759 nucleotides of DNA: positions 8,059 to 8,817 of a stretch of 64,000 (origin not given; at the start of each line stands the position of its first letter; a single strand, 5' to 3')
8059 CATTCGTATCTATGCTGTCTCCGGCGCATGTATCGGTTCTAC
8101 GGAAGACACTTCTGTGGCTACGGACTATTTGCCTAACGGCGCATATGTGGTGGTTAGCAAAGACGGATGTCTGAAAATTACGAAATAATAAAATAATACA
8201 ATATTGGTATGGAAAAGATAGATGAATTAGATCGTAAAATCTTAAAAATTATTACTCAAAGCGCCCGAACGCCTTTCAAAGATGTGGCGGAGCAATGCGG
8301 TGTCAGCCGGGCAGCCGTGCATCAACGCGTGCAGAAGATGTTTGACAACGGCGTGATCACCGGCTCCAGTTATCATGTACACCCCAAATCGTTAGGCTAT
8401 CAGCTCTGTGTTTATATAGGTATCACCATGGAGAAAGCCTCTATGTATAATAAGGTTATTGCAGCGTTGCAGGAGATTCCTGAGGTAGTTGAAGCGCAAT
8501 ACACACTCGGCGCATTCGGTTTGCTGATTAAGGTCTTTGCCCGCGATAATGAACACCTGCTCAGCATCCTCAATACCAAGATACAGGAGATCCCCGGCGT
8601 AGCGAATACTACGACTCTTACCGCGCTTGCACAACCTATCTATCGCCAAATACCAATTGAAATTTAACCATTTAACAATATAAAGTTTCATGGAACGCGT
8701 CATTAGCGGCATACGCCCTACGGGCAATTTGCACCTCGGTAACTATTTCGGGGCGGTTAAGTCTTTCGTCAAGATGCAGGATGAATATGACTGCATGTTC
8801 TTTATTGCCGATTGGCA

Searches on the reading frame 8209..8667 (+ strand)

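Call 109: search_protein_families(library=pfam, proteins=[window:8209-8667:+], max_evalue=0.001)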
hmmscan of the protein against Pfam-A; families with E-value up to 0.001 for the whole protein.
window:8209-8667:+ (152 aa): 6 families
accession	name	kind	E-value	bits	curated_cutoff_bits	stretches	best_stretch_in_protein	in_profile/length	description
PF01037.27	AsnC_trans_reg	-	2.9e-17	62.8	25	1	70-140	1-71/73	Lrp/AsnC ligand binding domain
PF13404.12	HTH_AsnC-type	-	1.5e-14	54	27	1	4-44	1-41/42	AsnC-type helix-turn-helix domain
PF13412.12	HTH_24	-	3.3e-13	49.4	21.9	1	4-51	1-48/48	Winged helix-turn-helix DNA-binding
PF22451.2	NirdL-like_HTH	-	1.3e-06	28.3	27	1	8-50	1-46/47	Siroheme decarboxylase NirDL-like HTH domain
PF22482.2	AsnC_trans_reg_3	-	4.5e-05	23.9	24.4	1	80-136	24-79/95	PF0864 C-terminal dimeric alpha+beta barrel domain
PF09339.16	HTH_IclR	-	0.00097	19.3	22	0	11-48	8-46/52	IclR helix-turn-helix domain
